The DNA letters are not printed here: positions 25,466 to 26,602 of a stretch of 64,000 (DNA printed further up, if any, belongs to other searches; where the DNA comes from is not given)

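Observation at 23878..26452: Uncharacterised three-gene operon: helical protein - PUA/EVE-like plus GIY-YIG-like protein - nucleotidyl-cyclase-like protein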

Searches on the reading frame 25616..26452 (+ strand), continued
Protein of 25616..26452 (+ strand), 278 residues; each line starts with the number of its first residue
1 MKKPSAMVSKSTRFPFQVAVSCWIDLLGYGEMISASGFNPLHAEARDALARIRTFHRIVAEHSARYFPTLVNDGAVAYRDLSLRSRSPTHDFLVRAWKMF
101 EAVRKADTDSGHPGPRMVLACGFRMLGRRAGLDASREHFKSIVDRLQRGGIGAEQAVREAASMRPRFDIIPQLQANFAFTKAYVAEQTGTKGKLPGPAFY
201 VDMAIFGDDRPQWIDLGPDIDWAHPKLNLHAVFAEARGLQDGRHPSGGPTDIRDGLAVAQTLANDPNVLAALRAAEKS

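Call 49: search_protein_families(library=pfam, alignment_id=A1, max_evalue=10)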
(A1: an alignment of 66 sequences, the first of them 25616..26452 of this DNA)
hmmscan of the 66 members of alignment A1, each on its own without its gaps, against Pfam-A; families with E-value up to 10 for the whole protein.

A. member 1, window:25616-26452:+ (278 aa): 0 families

B. families by the number of members that match (of 66 scanned): 8 families
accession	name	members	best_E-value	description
PF21168.2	FkbO_Hyg5-like_N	8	0.029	Chorismatase FkbO/Hyg5-like, N-terminal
PF22746.1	SHOCT-like_DUF2089-C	2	0.03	SHOCT-like domain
PF19964.5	EAD11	2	0.036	Effector-associated domain 11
PF23202.1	PAH_ZNF598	2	0.081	ZNF598 PAH domain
PF05279.16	Asp-B-Hydro_N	1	0.097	Aspartyl beta-hydroxylase N-terminal region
PF02724.19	CDC45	1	0.11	CDC45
PF02315.21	MDH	1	0.24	Methanol dehydrogenase beta subunit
PF08057.16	Ery_res_leader2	1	1.5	Erythromycin resistance leader peptide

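Call 58: search_protein_families(library=pfam, alignment_id=A5, max_evalue=0.00001)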
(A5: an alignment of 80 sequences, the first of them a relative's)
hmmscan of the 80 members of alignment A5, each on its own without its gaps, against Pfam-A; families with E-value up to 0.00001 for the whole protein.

A. member 1, L006:7752-8783:+ (344 aa): 1 family
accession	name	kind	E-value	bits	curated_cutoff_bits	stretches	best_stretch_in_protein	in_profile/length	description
PF01223.29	Endonuclease_NS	-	2e-40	139.2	23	1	112-328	19-222/223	DNA/RNA non-specific endonuclease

B. families by the number of members that match (of 80 scanned): 78 families (the first 25 are shown)
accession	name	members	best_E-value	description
PF13304.12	AAA_21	2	1.1e-34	AAA domain, putative AbiEii toxin, Type IV TA system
PF20473.4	MmeI_Mtase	2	1.5e-34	MmeI, DNA-methyltransferase domain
PF00078.32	RVT_1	2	3.9e-19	Reverse transcriptase (RNA-dependent DNA polymerase)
PF02661.23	Fic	2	1.2e-15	Fic/DOC family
PF13245.12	AAA_19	2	2.1e-14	AAA domain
PF13508.13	Acetyltransf_7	2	7.2e-12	Acetyltransferase (GNAT) domain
PF01609.27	DDE_Tnp_1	2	9.4e-08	Transposase DDE domain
PF02463.25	SMC_N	2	1.1e-07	RecF/RecN/SMC N terminal domain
PF13476.12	AAA_23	2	2.4e-06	AAA domain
PF02347.22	GDC-P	1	8.9e-187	Glycine cleavage system P-protein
PF01964.24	ThiC_Rad_SAM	1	8.1e-186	Radical SAM ThiC family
PF00133.28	tRNA-synt_1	1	4.5e-151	tRNA synthetases class I (I, L, M and V)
PF08751.17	TrwC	1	1.8e-85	TrwC relaxase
PF09848.15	SLFN-g3_helicase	1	2.8e-78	Schlafen group 3, DNA/RNA helicase domain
PF00563.25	EAL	1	6.7e-70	EAL domain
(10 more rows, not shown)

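Call 75: search_dna_similar(query=window:25616-26449:+, collection=plasmids, mode=protein, max_rows=25, rows=spread)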
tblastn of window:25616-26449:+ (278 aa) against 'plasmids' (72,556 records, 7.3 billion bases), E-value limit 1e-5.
Records with a match: 7; places in all: 8; records where one place covers at least 80% of the query: 7.
Best place of each record, by identity: 60-80% 6; <60% 1.
By first word of the organism name: Sinorhizobium 4; Rhizobium 2; Blastomonas 1.
By predicted mobility (MOB-suite, as given by PLSDB): conjugative 6; mobilizable 1.
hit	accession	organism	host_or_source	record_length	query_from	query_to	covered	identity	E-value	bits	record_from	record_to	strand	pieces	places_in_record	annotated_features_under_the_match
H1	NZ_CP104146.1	Rhizobium sullae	Sulla coronaria,cell culture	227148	5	278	99%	65.8%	1e-119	384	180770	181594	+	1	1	hypothetical protein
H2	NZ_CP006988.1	Rhizobium etli bv. mimosae str. IE4771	Phaseolus vulgaris,whole organism,nodule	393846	7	277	97%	61.4%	1e-105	343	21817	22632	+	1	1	hypothetical protein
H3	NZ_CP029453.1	Sinorhizobium fredii CCBAU 25509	Glycine soja,cell culture,plant root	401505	7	277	97%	60.3%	4e-102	333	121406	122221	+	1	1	hypothetical protein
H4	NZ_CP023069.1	Sinorhizobium sojae CCBAU 05684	G.max,nodule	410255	7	277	97%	60.3%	4e-102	333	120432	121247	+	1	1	hypothetical protein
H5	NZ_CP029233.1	Sinorhizobium fredii CCBAU 45436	Glycine max,cell culture,plant root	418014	7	277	97%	60.3%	4e-102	333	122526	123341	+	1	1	hypothetical protein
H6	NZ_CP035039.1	Sinorhizobium fredii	single cell,soil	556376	7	277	97%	60.3%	4e-102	333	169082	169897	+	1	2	hypothetical protein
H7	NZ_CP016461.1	Blastomonas sp. RAC04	Microbial isolate,Algal phycosphere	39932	3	274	98%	49.6%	2e-75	256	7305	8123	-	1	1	hypothetical protein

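Call 77: get_annotated_region(hit=H7, flank=5000)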
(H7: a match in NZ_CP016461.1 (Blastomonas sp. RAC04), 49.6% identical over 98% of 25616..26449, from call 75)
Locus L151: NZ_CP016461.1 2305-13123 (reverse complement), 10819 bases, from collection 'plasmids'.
description: Blastomonas sp. RAC04 plasmid pBSY18_4, complete sequence
organism: Blastomonas sp. RAC04 (NCBI taxid 1842535)
taxonomy: Bacteria; Pseudomonadota; Alphaproteobacteria; Sphingomonadales; Sphingomonadaceae; Blastomonas; Blastomonas sp. RAC04
host: -; source: Microbial isolate,Algal phycosphere; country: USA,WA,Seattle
typing (MOB-suite, as given by PLSDB): mobilizable; relaxase MOBQ
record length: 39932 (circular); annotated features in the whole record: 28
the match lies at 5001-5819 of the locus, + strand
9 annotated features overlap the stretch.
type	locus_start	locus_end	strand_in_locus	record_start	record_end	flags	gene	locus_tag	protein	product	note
CDS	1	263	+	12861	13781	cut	-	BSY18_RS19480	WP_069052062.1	hypothetical protein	-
CDS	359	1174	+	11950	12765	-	-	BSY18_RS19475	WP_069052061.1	OmpA family protein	-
CDS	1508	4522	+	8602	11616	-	-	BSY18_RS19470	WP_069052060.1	hypothetical protein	-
CDS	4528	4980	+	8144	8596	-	-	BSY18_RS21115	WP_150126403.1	hypothetical protein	-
CDS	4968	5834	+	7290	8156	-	-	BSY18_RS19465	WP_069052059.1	hypothetical protein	-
CDS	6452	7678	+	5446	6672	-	-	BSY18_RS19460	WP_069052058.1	hypothetical protein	-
CDS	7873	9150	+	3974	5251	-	-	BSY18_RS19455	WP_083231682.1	reverse transcriptase family protein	-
CDS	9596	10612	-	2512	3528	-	-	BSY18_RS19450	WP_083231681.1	DUF4238 domain-containing protein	-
CDS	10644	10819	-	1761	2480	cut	-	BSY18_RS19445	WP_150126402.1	hypothetical protein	-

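Call 78: get_annotated_region(hit=H1, flank=5000)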
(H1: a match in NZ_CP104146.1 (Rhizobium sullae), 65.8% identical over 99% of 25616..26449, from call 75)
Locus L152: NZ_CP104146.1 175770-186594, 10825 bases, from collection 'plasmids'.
description: Rhizobium sullae strain WSM1592 plasmid pWSM1592_3, complete sequence
organism: Rhizobium sullae (NCBI taxid 50338)
taxonomy: Bacteria; Pseudomonadota; Alphaproteobacteria; Hyphomicrobiales; Rhizobiaceae; Rhizobium; Rhizobium sullae
host: -; source: Sulla coronaria,cell culture; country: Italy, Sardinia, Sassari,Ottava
typing (MOB-suite, as given by PLSDB): conjugative; relaxase MOBQ; mating-pair formation MPF_T
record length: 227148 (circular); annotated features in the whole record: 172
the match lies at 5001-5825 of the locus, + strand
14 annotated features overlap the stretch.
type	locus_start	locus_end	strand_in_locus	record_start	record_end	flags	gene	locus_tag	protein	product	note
CDS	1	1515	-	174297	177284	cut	-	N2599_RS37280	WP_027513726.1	TrlF family AAA-like ATPase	-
CDS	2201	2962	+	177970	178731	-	-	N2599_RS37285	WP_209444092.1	hypothetical protein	-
CDS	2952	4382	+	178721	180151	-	-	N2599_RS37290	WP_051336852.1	nucleotidyl transferase AbiEii/AbiGii toxin family protein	-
CDS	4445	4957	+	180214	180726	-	-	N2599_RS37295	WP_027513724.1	hypothetical protein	-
CDS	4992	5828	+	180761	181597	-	-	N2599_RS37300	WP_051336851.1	hypothetical protein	-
CDS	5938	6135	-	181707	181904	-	-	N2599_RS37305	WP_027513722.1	hypothetical protein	-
CDS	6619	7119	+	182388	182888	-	-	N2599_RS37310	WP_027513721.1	hypothetical protein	-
CDS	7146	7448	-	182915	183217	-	-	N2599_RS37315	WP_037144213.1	hypothetical protein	-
CDS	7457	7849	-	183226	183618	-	-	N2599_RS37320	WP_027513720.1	helix-turn-helix transcriptional regulator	-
CDS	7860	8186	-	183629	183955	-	-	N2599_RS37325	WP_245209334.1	helix-turn-helix transcriptional regulator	-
CDS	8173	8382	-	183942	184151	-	-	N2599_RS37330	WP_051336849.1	hypothetical protein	-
CDS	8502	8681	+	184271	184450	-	-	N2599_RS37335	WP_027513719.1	hypothetical protein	-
CDS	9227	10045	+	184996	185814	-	-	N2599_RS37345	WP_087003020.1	IS5 family transposase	-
CDS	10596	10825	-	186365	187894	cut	ltrA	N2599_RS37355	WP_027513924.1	group II intron reverse transcriptase/maturase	GO:0000373 - Group II intron splicing [Evidence IEA]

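Call 81: find_encoding_contigs(protein=P0002, flank=5000, max_places=2)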
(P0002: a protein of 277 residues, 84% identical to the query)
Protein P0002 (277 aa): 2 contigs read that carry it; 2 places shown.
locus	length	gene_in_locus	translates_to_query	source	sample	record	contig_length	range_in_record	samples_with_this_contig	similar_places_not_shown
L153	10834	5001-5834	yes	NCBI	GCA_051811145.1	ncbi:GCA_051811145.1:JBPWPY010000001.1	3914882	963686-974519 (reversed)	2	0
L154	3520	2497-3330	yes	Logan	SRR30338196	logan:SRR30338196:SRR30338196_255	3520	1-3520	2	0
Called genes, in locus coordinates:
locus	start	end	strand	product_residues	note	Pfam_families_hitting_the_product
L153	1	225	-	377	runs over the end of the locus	PF00589:Phage_integrase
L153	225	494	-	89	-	-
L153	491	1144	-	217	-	-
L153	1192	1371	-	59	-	PF03869:Arc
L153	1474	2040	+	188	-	PF03869:Arc, PF05509:TraY (faint)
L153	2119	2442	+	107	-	PF05973:Gp49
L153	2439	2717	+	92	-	PF13744:HTH_37 (weak), PF13560:HTH_31, PF12844:HTH_19 (weak), PF01381:HTH_3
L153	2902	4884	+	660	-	PF13175:AAA_15, PF13476:AAA_23, PF13304:AAA_21 (faint), PF13175:AAA_15 (weak)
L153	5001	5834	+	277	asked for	-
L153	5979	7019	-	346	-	PF03864:Phage_cap_E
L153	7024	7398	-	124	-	PF02924:HDPD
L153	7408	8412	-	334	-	PF00574:CLP_protease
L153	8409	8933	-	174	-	-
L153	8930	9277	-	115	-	-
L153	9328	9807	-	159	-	-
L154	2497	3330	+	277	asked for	-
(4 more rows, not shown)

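Call 82: find_encoding_contigs(protein=P0003, flank=5000, max_places=2)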
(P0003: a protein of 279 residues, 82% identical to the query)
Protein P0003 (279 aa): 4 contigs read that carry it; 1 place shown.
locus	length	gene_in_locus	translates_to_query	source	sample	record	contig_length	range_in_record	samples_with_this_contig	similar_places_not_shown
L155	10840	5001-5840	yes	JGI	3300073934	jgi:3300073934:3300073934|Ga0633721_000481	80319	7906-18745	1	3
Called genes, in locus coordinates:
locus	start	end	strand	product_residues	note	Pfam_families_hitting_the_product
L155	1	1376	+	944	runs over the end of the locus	PF10593:Z1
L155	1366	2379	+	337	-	PF14390:DUF4420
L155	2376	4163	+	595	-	PF22879:AIPR_N, PF10592:AIPR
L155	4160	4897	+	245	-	-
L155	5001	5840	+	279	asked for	-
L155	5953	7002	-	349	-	-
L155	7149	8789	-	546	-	PF19192:Response_reg_2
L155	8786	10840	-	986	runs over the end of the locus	PF13589:HATPase_c_3, PF19191:HEF_HK, PF02518:HATPase_c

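Call 83: find_encoding_contigs(protein=P0007, flank=5000, max_places=2)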
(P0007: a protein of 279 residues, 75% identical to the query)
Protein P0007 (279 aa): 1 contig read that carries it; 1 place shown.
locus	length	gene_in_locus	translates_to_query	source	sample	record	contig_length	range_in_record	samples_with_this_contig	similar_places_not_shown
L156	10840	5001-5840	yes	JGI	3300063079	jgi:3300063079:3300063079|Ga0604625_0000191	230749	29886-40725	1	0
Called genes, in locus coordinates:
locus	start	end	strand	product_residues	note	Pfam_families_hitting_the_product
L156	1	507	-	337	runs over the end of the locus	-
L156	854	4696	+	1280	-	-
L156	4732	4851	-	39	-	-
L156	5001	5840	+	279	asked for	-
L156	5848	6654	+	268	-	PF14082:SduA_C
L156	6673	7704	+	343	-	PF12686:DUF3800 (weak)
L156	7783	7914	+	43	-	-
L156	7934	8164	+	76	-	-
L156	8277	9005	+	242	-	PF27146:Y4jL_N, PF27262:y4jL_C (weak)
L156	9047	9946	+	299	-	PF13391:HNH_2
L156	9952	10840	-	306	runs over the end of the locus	PF13391:HNH_2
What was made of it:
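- The nearest other C relatives (84, 82 and 75% identity) sit in a prophage next to an AAA_15 ATPase, after Z1-DUF4420-AIPR, and next to SduA_C/DUF3800 (calls 81-83).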

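Call 84: search_dna_similar(query=window:25616-26449:+, collection=phages, mode=protein, max_rows=10)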
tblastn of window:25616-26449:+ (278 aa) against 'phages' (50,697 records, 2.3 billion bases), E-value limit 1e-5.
No match.

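Call 86: search_protein_families(library=padloc, alignment_id=A5, max_evalue=1e-8)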
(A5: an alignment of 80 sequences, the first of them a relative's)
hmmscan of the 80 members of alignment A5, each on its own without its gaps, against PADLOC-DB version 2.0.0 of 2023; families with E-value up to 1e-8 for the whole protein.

A. member 1, L006:7752-8783:+ (344 aa): 0 families

B. families by the number of members that match (of 80 scanned): 177 families (the first 25 are shown)
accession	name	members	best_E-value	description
PDLC04966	PDC-S24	2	9.4e-206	-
PDLC02948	RT_IX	2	2.1e-129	-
PDLC03963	SoFic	2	1.2e-117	-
PDLC02939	RT_II-A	2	8.6e-105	-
PDLC02936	RT_I-A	2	5.9e-86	-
PDLC02941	RT_II-A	2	2.4e-63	-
PDLC02943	RT_III-A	2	4.2e-63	-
PDLC02955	RT_X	2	1.8e-57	-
PDLC02940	RT_II-A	2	1.9e-57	-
PDLC02944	RT_III-A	2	4.1e-57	-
PDLC02942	RT_III-A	2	3.3e-55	-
PDLC02946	RT_III-A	2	1.5e-54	-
PDLC04135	mad3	2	4e-54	mads_3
PDLC02959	RT-Protease_XI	2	9.8e-53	single gene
PDLC02960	RT-Protease_XI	2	1.2e-52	single gene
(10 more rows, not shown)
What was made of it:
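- Several C neighbours are SoFic, DRT-type RTs, AIPR, SduA_C and type IIG enzymes (calls 81-83, 86).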
